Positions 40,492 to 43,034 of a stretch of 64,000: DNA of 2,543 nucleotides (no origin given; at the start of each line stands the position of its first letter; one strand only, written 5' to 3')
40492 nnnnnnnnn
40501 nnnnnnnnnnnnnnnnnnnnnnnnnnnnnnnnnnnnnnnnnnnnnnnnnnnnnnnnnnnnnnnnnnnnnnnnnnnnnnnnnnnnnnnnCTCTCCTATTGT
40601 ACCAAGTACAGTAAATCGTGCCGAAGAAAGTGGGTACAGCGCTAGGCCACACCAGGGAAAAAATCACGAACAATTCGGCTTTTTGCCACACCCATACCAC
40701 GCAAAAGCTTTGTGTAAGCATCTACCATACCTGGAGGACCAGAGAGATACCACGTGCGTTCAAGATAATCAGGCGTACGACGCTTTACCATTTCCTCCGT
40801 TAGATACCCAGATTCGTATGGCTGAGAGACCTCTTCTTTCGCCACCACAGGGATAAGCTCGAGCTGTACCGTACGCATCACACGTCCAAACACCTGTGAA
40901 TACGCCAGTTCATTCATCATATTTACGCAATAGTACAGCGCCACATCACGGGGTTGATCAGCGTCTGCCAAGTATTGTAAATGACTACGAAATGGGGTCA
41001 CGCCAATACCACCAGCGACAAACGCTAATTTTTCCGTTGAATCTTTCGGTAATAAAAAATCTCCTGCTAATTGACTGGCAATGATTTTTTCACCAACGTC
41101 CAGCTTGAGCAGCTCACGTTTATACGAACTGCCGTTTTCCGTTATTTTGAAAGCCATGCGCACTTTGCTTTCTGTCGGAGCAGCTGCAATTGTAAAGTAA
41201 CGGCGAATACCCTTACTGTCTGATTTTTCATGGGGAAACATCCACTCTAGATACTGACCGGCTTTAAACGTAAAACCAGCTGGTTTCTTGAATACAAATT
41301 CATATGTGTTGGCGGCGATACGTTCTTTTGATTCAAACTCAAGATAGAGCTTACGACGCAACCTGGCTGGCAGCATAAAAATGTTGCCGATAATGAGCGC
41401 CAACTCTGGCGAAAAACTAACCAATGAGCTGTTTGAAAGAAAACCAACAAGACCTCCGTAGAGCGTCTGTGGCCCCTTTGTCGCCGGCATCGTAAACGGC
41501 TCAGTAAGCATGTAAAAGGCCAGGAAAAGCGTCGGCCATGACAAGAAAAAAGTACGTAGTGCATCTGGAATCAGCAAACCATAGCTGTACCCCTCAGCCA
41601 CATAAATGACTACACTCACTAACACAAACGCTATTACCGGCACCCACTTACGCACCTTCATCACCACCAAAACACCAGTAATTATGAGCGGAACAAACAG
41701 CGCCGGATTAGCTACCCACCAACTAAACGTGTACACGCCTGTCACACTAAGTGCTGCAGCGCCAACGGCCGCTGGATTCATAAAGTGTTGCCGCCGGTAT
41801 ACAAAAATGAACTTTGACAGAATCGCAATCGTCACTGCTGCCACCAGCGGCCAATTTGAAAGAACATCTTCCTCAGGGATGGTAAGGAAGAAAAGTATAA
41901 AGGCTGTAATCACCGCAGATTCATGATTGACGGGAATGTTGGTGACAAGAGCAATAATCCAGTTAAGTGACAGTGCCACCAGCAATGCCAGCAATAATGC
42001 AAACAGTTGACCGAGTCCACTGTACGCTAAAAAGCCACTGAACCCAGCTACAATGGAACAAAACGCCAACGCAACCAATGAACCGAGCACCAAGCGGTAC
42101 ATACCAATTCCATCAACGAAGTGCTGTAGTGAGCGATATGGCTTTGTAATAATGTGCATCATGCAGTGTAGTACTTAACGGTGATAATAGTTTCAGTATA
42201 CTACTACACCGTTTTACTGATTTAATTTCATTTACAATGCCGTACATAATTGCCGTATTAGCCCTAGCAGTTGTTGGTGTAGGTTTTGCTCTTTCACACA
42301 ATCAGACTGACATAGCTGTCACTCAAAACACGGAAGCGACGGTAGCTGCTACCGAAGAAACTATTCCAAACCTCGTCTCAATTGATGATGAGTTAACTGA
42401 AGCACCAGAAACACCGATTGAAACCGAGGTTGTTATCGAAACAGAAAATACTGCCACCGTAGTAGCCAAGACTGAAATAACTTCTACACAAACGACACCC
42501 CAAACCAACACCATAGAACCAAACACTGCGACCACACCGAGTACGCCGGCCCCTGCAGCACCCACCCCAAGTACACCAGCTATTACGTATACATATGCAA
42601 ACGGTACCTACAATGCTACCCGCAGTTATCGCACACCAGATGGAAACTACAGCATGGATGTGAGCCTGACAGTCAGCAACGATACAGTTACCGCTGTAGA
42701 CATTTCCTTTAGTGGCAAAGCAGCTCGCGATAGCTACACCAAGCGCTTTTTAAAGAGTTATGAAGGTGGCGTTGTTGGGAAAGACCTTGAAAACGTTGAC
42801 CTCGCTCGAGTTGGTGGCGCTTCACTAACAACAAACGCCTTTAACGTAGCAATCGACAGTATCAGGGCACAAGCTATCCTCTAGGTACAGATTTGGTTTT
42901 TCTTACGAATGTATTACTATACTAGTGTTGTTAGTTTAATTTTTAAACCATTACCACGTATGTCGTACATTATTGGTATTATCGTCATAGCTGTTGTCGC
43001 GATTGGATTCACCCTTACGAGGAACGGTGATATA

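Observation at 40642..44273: Candidate extracytoplasmic flavin-based electron-transfer module: membrane FNR fusion, two FMN-binding-domain proteins, ApbE flavin transferase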

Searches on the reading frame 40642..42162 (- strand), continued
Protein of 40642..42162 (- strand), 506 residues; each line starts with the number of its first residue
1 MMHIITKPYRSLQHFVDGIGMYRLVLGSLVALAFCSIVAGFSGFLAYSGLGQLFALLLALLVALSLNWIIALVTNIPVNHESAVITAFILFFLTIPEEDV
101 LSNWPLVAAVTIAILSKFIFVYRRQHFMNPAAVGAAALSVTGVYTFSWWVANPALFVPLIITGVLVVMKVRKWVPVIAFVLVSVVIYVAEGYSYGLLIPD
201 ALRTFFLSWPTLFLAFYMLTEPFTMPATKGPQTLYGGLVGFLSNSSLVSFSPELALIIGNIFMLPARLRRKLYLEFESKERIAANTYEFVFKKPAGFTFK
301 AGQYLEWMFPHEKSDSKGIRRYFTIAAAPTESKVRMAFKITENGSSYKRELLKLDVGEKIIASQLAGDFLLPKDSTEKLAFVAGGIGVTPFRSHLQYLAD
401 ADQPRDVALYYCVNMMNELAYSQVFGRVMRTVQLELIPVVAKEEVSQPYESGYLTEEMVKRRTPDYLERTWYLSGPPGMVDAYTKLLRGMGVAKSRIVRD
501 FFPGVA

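Call 70: search_protein_families(library=pfam, proteins=[L037:5724-6245:+, L049:5776-6261:+, L039:5444-6253:+, L076:5555-6055:+, L014:2650-3072:+, L061:5579-6100:+, L013:5469-5966:+, L072:5833-6231:+, L008:4347-4835:-, L030:5534-6178:+], max_evalue=0.05)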
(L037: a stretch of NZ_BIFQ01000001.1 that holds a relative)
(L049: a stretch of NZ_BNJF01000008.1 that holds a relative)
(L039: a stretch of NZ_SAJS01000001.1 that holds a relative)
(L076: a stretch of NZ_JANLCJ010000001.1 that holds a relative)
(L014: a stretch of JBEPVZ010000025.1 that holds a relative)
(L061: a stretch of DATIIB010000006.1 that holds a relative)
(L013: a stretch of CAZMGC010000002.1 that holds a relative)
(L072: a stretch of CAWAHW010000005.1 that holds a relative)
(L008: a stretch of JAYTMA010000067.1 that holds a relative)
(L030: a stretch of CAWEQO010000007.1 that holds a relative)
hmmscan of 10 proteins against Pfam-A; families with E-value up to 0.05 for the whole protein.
L037:5724-6245:+ (173 aa): 2 families
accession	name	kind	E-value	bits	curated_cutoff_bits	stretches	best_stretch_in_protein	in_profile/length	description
PF04205.19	FMN_bind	-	8.9e-10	39.5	22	1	94-168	2-76/77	FMN-binding domain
PF21827.1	New_glue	-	0.0014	18.8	31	1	1-77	1-68/94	New glue protein family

L049:5776-6261:+ (161 aa): 2 families
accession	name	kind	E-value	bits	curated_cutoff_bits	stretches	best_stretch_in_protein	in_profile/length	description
PF04205.19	FMN_bind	-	1.1e-10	42.5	22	1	82-157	2-77/77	FMN-binding domain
PF11263.13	Attachment_P66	-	0.015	14.9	25.2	1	11-71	143-202/253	Borrelia burgdorferi attachment protein P66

L039:5444-6253:+ (269 aa): 1 family
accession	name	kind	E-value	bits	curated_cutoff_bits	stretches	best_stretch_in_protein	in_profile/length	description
PF04205.19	FMN_bind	-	2.1e-06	28.7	22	1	192-264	4-76/77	FMN-binding domain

L076:5555-6055:+ (166 aa): 0 families

L014:2650-3072:+ (140 aa): 1 family
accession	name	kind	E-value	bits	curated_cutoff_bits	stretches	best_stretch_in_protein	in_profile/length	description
PF04205.19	FMN_bind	-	7e-10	39.9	22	1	63-136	4-77/77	FMN-binding domain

L061:5579-6100:+ (173 aa): 1 family
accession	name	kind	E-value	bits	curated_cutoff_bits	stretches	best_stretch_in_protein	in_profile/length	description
PF04205.19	FMN_bind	-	0.0041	18.2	22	1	95-166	4-74/77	FMN-binding domain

L013:5469-5966:+ (165 aa): 1 family
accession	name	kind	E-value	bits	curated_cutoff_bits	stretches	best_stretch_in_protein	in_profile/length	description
PF09716.15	ETRAMP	-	0.028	14.9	29.1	0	6-40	46-80/81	Malarial early transcribed membrane protein (ETRAMP)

L072:5833-6231:+ (132 aa): 1 family
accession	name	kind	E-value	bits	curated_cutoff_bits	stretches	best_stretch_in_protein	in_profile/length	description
PF04205.19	FMN_bind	-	1.2e-09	39.1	22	1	55-128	4-77/77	FMN-binding domain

L008:4347-4835:- (162 aa): 0 families

L030:5534-6178:+ (214 aa): 1 family
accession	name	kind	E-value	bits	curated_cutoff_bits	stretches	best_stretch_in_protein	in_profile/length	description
PF04205.19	FMN_bind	-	2.4e-08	35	22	1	137-210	3-76/77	FMN-binding domain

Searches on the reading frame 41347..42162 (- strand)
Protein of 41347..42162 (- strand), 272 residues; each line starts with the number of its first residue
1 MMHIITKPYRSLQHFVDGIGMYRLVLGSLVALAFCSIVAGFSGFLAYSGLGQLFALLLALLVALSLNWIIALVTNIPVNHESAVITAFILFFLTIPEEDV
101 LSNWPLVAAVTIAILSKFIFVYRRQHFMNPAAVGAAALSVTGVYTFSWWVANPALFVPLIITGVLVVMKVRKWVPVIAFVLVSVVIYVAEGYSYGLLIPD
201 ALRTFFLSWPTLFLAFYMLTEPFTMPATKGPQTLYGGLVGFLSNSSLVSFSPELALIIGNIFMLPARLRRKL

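Call 36: search_solved_structures(query=A6, max_evalue=1, show_alignments=4)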
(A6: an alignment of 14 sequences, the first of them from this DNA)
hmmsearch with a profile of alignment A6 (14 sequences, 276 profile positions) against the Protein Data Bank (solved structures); distinct sequences matched with E-value up to 1: 0.
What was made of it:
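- Closest known: Na+-NQR. Different: Profile searches of the membrane domain against PDB sequences found nothing (call 36), so it is distant in sequence.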

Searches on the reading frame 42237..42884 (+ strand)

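Call 3: search_protein_families(library=pfam, proteins=[window:42237-42884:+], max_evalue=0.1)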
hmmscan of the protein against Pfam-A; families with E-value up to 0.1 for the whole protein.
window:42237-42884:+ (215 aa): 2 families
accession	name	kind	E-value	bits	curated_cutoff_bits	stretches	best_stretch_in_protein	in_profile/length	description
PF14849.12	YidC_periplas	-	8.2e-05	23.1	24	1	66-186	41-168/283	YidC periplasmic domain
PF12284.13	HoxA13_N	-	0.035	15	27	1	73-129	31-85/122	Hox protein A13 N terminal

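Call 4: search_protein_families(library=ncbifam, proteins=[window:42237-42884:+], max_evalue=0.1)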
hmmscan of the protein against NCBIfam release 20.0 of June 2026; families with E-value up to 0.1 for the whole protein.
window:42237-42884:+ (215 aa): 7 families
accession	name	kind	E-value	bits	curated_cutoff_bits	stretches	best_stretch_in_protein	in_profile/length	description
NF002352.0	PRK01318.1-3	equivalog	0.00046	19.4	447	1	45-184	106-251/562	membrane protein insertase YidC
TIGR04526.1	predic_Ig_block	subfamily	0.00065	18.7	150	1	6-150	13-160/693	putative immunoglobulin-blocking virulence protein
TIGR04346.1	DotA_TraY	subfamily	0.0043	15.7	100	1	6-156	96-221/656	DotA/TraY family protein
TIGR03593.1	yidC_nterm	equivalog_domain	0.011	15.3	58.25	1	117-188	165-245/363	membrane protein insertase YidC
NF037978.1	T2SS_GspB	equivalog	0.014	15.7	100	1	3-119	11-114/179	type II secretion system assembly factor GspB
NF033761.1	gliding_GltJ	equivalog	0.022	13.9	450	1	5-117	378-487/671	adventurous gliding motility protein GltJ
NF002353.0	PRK01318.1-4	equivalog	0.048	12.3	365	1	92-179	147-236/596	membrane protein insertase YidC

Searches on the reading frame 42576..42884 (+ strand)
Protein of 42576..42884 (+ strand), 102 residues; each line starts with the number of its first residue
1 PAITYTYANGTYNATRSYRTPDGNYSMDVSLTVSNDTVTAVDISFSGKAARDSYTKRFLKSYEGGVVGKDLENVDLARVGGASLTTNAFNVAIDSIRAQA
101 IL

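Call 21: search_solved_structures(query=A3, max_evalue=10, show_alignments=3)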
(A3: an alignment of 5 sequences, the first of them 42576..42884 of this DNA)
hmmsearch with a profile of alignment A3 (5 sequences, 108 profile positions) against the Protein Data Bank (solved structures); distinct sequences matched with E-value up to 10: 4.
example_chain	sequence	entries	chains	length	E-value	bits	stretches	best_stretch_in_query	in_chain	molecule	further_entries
8cri_A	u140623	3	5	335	0.32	14.3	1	34-84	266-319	lipoate--protein ligase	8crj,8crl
10pp_A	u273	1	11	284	0.5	13.7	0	79-106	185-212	Flagellin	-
9pil_Fd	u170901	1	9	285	0.51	13.6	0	79-106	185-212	Flagellin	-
8adl_W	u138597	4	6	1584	0.52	13.6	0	23-71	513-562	Vacuolar membrane-associated protein IML1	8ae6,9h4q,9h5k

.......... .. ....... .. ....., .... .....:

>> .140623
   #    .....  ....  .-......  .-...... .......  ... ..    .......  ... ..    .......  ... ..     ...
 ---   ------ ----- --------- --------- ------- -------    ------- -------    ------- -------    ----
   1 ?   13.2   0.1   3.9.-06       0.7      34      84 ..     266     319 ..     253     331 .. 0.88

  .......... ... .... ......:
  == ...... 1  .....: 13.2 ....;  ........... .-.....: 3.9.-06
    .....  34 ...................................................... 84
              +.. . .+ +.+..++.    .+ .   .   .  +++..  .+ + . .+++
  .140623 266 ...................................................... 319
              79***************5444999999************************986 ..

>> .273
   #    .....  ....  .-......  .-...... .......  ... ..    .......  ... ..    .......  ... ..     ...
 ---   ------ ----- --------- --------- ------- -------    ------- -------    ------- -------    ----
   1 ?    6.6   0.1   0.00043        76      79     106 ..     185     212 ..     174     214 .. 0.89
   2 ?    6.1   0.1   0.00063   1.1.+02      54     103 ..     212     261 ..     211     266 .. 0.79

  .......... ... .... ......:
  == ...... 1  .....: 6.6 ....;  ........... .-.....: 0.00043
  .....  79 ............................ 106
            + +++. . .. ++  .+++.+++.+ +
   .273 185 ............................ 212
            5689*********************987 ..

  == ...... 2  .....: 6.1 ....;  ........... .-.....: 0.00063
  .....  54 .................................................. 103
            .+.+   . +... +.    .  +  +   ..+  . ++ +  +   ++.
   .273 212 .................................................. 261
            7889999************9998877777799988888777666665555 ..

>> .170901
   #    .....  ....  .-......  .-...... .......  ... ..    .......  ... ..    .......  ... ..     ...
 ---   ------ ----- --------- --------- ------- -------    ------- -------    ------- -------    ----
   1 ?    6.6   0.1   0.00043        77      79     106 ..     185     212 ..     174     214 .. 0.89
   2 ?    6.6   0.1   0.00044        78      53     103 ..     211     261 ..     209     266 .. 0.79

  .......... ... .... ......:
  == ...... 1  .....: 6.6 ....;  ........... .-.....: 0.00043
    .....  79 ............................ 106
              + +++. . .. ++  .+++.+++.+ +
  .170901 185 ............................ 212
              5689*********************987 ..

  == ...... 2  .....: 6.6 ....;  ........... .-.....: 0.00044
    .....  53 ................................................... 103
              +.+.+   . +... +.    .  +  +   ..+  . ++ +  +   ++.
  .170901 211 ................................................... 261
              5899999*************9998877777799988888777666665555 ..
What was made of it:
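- Tried and rejected: This applied both to the small-protein domain (call 21) and to the membrane domain (call 36).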

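Call 22: find_homologous_proteins(query=A3, max_evalue=0.001)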
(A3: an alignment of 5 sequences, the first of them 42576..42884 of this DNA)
Query A3 (5 sequences) (102 aa, profile of the alignment): 1369 proteins with E <= 0.001 among 8000 candidates; the best 120 are listed.
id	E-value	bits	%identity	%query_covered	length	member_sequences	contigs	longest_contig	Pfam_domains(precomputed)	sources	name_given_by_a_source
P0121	5.3e-46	173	58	94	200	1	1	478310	-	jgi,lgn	jgi:hypothetical protein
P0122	2.4e-45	171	56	94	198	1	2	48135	-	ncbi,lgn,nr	ncbi:MAG: hypothetical protein KBC35_02235 [Candidatus Pacebacteria bacterium]|nr:hypothetical prote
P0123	6.2e-43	163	45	86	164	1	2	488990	-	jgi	jgi:hypothetical protein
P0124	1.2e-41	159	38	93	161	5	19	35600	-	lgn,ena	-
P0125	5.4e-40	154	46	92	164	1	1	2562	-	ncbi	ncbi:MAG TPA: hypothetical protein VGE31_01445 [Candidatus Paceibacterota bacterium]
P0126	6.5e-40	153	47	96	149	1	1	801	-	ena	-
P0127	1.5e-39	152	47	92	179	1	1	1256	-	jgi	jgi:hypothetical protein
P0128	2.8e-39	151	44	92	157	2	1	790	-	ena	-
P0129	3.7e-39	151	49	98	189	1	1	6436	-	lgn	-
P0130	4.2e-39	151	43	92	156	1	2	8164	-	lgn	-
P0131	4.5e-39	151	61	95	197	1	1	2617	-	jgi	jgi:cytoskeletal protein RodZ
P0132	6.9e-39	150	47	95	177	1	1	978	-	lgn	-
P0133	7.4e-39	150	58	98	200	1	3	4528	-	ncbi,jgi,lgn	jgi:hypothetical protein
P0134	7.5e-39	150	61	93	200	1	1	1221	-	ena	-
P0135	1.4e-38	149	63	98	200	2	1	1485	-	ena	-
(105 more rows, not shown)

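Call 25: search_protein_families(library=pfam, alignment_id=A4, max_evalue=0.05)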
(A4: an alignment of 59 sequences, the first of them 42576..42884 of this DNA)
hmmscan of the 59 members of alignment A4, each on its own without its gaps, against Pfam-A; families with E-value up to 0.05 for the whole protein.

A. member 1, window:42576-42884:+ (102 aa): 1 family
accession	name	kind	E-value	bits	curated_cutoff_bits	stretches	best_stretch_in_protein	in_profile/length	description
PF14849.12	YidC_periplas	-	0.00099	19.6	24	1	3-74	90-169/283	YidC periplasmic domain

B. families by the number of members that match (of 59 scanned): 19 families
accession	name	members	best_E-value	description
PF04205.19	FMN_bind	19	0.00053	FMN-binding domain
PF14221.11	DUF4330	7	0.0028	Domain of unknown function (DUF4330)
PF21827.1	New_glue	4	0.0023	New glue protein family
PF12685.13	SpoIIIAH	2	0.0064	SpoIIIAH-like protein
PF02646.22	RmuC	2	0.04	RmuC family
PF14849.12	YidC_periplas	1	0.00099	YidC periplasmic domain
PF23933.1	DUF7269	1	0.0023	Family of unknown function (DUF7269)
PF11297.13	DUF3098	1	0.0072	Protein of unknown function (DUF3098)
PF24332.1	DUF7500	1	0.01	Family of unknown function (DUF7500)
PF21789.3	TNP-like_RNaseH_C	1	0.014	TNP-like, RNase H C-terminal domain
PF11797.14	WxLIP_HBD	1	0.015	WxL Interacting Protein, host binding domain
PF10003.15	DUF2244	1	0.022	Integral membrane protein (DUF2244)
PF13115.11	YtkA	1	0.025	YtkA-like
PF06333.17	Med13_C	1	0.033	Mediator complex subunit 13 C-terminal domain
PF21427.2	Gp7_5th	1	0.033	Baseplate wedge protein gp7, domain V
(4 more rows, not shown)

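Call 29: predict_structure(alignment_id=A4)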
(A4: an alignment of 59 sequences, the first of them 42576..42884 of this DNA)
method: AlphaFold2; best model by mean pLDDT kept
length: 102 residues; sequences in the alignment: 59
mean_pLDDT: 92.6   pTM: 0.84
mean pLDDT of the five models: 92.6, 91.9, 91.2, 90.5, 89.7
residues with pLDDT >= 90: 75; 70-90: 26; 50-70: 1; < 50: 0
segments of 3 or more residues with pLDDT < 50: none
pLDDT, mean of each block of 10 residues (from residue 1): 89 94 92 97 90 89 94 91 93 97 92
secondary structure, 60 per line:
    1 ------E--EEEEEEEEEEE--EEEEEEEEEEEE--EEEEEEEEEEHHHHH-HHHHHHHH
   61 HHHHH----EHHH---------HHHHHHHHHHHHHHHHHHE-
elements in order: E10-20 E23-34 E37-46 H47-51 H53-65 H83-100
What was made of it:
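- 42237..42884 (+): NqrC/RnfG-like subunit of the long-tether type (215 aa). The TM helix starts at residue 1. A ~93-residue Thr/Glu/Ala/Pro-rich linker spans residues 21-113. The FMN_bind-fold domain spans residues 114-215. The predicted flavinylated residue is Ser196 (codon 42822-42824). AF2 model of the domain has pLDDT 92.6 (call 29).
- On FMN_bind domain (Pfam PF04205; NqrC/RnfG/PplA type): The AF2 model has pLDDT 92.6 (call 29).
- It lies at the N-terminus of the last helix in the model (call 29).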

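Call 33: fold_search(model_id=the predicted structure, library=pdb)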
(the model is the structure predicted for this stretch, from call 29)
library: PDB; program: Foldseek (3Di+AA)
matches with E <= 10: 627; with E <= 0.001: 0
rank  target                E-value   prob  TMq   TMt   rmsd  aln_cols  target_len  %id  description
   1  3o6u_C                1.2e-02  1.00  0.56  0.49   6.4       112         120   17  Crystal Structure of CPE2226 protein from Clostridium perfringens. Northeast Structural Genomics Consortium Target CpR (released 2010-08-11)
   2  5wlw_H                4.6e-02  0.97  0.52  0.44   4.4        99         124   14  Crystal Structure of the Human Mitochondrial Cysteine Desulfurase with active Cysteine Loop within ISCU1 active site,  (released 2017-11-15)
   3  3a7u                  5.5e-02  0.90  0.46  0.18   5.9        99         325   10  Crystal structure of the bovine lipoyltransferase in its unliganded form (released 2010-01-19)
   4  5xt5_D                6.2e-02  0.23  0.28  0.22  12.4       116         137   12  SufS-SufU complex from Bacillus subtilis (released 2017-12-20)
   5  5xd8_B                6.6e-02  0.66  0.41  0.16   6.7       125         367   13  Crystal structure analysis of 3,6-anhydro-L-galactonate cycloisomerase (released 2017-09-27)
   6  5xd7                  8.0e-02  0.75  0.33  0.12   7.0        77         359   10  Crystal structure analysis of 3,6-anhydro-L-galactonate cycloisomerase (released 2017-09-27)
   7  7c8o_D                8.5e-02  0.93  0.52  0.48   4.9       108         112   14  Crystal structure of IscU D40A/H106A variant (released 2021-06-09)
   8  7c8m_A                8.5e-02  0.93  0.53  0.44   4.6       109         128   14  Crystal structure of IscU wild-type (released 2021-05-26)
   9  1n60_C                9.6e-02  0.92  0.52  0.21   8.3       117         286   15  Crystal Structure of the Cu,Mo-CO Dehydrogenase (CODH); Cyanide-inactivated Form (released 2002-12-18)
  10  2e5a                  1.3e-01  0.80  0.45  0.17   5.4        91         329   10  Crystal Structure of Bovine Lipoyltransferase in Complex with Lipoyl-AMP (released 2007-09-04)
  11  7cnv_F                1.4e-01  0.89  0.53  0.44   4.7       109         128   13  Crystal structure of IscU H106C variant (released 2021-08-04)
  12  5xd9                  1.4e-01  0.54  0.43  0.17   6.6       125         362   12  Crystal structure analysis of 3,6-anhydro-L-galactonate cycloisomerase (released 2017-09-27)
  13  5xd8_A                1.4e-01  0.20  0.25  0.10   7.4        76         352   14  Crystal structure analysis of 3,6-anhydro-L-galactonate cycloisomerase (released 2017-09-27)
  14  7c8n                  1.5e-01  0.89  0.53  0.45   4.7       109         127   15  Crystal structure of IscU H106A variant (released 2021-05-26)
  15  5uft                  1.5e-01  0.80  0.46  0.36   6.7       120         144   14  Crystal Structure of a Nitrogen-fixing NifU-like protein (N-terminal) from Brucella abortus (released 2017-01-25)
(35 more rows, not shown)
